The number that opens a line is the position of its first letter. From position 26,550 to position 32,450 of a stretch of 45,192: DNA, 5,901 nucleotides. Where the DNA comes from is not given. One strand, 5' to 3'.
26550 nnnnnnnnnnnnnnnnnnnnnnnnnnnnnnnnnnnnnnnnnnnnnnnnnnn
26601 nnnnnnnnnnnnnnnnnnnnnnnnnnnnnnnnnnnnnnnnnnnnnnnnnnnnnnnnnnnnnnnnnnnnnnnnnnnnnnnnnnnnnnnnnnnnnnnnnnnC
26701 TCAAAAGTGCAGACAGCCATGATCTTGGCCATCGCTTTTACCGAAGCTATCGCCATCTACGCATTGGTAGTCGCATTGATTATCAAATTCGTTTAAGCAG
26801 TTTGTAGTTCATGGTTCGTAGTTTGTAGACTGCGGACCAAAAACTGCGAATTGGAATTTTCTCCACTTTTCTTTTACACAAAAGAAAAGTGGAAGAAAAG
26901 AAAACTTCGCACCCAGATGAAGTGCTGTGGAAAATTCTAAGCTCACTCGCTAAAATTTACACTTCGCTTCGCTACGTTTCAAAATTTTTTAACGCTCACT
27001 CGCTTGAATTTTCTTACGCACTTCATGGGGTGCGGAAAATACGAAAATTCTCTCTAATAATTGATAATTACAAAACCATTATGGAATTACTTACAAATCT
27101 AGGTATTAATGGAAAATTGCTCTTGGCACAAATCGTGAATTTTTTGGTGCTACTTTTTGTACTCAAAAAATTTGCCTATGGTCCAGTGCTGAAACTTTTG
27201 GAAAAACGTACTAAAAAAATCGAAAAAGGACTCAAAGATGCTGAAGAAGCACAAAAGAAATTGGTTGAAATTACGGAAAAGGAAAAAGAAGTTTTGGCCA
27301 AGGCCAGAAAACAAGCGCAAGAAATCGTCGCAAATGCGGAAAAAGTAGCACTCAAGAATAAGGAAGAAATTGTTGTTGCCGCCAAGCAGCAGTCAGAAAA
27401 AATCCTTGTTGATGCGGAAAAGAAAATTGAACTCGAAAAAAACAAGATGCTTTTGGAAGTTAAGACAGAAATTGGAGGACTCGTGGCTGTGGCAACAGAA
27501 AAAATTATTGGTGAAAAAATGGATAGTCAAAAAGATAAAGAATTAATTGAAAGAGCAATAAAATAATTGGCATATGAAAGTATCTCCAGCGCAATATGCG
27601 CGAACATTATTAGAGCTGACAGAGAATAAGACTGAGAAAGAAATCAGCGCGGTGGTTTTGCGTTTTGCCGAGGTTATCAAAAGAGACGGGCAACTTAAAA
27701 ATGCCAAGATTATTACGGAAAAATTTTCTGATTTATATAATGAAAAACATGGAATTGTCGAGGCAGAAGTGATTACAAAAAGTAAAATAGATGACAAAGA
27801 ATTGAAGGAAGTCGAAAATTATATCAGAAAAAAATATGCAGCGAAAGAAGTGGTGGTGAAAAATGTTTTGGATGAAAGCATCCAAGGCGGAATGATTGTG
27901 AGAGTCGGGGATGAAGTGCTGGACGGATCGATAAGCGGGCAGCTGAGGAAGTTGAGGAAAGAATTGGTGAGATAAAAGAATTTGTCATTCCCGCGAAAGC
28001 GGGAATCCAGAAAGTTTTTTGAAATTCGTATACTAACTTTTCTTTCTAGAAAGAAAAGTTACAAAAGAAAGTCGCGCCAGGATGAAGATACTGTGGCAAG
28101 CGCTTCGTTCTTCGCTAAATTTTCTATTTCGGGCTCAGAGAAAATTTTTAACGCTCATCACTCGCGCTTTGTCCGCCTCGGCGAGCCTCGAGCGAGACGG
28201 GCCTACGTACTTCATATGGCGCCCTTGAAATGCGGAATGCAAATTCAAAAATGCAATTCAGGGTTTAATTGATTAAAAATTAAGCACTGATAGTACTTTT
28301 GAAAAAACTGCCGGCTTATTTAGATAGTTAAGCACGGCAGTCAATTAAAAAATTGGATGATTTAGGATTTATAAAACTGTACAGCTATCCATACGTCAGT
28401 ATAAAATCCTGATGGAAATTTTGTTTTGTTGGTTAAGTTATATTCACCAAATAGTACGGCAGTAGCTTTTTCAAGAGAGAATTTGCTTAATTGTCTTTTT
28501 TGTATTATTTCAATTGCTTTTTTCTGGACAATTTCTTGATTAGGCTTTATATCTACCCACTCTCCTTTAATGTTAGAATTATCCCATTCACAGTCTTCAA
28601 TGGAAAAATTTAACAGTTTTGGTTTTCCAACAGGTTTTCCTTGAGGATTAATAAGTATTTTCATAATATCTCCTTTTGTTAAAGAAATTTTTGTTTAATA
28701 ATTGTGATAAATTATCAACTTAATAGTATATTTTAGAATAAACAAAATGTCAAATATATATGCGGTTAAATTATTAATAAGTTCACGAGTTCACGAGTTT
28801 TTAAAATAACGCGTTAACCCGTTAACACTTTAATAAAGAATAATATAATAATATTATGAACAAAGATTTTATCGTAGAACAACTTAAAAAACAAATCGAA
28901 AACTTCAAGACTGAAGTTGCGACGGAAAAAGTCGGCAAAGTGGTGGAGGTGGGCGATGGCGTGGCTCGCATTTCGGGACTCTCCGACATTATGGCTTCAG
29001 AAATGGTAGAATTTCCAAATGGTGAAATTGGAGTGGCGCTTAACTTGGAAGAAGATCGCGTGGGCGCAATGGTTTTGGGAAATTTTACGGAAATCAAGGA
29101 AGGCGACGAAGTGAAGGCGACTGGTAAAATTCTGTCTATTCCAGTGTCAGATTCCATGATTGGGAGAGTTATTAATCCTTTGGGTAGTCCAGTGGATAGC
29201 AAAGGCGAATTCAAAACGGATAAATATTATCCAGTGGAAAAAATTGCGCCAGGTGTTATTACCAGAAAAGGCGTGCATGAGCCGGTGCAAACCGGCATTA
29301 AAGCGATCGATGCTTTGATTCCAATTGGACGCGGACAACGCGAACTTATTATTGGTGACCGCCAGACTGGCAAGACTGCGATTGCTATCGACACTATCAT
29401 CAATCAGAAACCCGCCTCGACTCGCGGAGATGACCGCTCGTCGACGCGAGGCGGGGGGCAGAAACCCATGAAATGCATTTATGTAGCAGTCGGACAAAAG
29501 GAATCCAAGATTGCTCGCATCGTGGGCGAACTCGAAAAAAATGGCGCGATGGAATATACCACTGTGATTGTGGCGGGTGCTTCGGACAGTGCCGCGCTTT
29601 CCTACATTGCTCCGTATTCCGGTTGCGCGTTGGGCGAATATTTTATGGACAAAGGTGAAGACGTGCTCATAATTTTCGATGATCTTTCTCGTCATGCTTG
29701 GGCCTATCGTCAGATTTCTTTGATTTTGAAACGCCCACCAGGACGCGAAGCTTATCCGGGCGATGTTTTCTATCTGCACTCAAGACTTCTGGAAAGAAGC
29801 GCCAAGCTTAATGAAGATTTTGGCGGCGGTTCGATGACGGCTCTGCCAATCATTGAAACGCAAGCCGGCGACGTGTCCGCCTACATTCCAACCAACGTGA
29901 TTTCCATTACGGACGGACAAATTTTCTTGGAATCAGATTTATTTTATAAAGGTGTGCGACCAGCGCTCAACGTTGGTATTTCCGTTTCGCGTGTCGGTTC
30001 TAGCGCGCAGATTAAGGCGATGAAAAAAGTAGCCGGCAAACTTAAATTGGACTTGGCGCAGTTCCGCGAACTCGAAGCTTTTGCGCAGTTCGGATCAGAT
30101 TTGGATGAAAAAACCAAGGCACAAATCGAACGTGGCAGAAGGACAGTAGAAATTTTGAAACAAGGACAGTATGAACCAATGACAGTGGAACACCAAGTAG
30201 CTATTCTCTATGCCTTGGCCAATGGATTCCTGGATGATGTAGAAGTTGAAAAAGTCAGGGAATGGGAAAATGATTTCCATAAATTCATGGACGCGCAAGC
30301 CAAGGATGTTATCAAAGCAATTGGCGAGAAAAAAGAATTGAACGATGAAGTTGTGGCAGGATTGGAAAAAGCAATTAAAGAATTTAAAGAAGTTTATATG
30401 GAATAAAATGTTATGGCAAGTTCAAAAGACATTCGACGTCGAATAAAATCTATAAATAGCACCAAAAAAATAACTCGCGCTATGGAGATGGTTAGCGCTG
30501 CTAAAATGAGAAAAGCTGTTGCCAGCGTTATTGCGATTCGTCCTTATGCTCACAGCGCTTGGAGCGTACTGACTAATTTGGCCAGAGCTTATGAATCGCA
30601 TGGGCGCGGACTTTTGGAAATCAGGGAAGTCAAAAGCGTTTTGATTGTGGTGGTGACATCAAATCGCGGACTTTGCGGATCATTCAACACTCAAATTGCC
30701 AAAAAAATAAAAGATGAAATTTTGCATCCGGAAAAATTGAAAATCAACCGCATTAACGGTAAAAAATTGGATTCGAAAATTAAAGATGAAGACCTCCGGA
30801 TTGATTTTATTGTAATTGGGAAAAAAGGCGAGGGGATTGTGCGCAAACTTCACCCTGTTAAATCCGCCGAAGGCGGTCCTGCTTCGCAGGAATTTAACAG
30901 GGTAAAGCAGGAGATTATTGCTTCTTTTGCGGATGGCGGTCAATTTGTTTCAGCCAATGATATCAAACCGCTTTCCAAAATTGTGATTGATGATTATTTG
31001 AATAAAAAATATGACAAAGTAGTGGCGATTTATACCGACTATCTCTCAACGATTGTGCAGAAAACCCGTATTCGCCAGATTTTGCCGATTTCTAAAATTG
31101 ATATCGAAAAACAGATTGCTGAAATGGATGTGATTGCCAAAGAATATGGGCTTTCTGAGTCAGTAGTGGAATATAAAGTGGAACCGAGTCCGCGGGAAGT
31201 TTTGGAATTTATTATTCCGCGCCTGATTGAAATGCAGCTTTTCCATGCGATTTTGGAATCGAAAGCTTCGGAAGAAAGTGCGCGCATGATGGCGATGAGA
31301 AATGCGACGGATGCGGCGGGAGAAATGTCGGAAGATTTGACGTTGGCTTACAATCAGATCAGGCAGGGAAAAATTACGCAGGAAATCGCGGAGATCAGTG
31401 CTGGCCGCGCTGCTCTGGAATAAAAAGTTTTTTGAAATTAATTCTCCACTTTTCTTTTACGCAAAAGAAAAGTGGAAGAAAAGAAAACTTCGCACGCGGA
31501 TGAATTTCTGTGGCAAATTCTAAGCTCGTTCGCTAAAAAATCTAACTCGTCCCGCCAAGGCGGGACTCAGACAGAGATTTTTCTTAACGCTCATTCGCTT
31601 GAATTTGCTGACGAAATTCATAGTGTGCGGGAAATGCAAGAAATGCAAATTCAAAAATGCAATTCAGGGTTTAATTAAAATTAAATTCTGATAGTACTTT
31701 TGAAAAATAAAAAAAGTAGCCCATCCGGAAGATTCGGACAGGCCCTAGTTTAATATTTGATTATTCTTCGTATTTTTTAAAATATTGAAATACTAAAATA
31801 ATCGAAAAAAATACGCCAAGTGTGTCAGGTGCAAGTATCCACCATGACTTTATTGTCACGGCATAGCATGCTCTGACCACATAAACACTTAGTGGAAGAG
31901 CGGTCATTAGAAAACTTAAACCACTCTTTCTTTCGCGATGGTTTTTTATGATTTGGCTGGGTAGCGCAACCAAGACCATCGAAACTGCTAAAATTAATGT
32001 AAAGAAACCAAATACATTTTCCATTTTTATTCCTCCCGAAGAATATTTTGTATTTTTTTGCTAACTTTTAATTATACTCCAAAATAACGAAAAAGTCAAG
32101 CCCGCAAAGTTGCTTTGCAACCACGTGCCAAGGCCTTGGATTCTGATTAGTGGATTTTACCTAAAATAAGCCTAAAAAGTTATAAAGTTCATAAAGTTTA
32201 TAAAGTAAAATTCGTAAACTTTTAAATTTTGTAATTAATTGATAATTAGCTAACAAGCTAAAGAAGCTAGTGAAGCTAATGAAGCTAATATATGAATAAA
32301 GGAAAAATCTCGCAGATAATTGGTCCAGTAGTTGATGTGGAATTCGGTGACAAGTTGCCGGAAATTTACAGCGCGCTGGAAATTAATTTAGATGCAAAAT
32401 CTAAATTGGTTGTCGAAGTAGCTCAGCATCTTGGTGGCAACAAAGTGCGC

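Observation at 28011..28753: ~290 bp repeat followed by an antisense, self-promoted cargo gene, found twice in the atp operon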

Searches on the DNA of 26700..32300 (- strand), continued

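Call 68: search_with_rna_model(model_id=R1, sources=[L056, L057, L058, L059, L060], max_evalue=0.01)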
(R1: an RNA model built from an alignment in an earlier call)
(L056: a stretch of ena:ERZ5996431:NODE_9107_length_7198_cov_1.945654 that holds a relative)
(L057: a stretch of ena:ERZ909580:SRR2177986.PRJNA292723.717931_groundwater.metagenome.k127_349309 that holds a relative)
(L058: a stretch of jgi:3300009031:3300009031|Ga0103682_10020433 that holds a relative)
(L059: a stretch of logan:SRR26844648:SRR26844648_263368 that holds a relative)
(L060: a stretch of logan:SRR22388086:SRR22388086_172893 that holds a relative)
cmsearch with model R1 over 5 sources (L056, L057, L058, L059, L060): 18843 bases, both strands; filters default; matches with E-value up to 0.01: 0.
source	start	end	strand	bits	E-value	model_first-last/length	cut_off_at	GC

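Call 90: search_with_rna_model(model_id=R1, sources=[L061, L063], max_evalue=0.1)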
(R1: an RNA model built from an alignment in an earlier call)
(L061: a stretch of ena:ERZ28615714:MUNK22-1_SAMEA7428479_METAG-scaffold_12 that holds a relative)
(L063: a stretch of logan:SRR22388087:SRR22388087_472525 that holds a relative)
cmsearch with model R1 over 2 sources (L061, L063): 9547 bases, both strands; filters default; matches with E-value up to 0.1: 0.
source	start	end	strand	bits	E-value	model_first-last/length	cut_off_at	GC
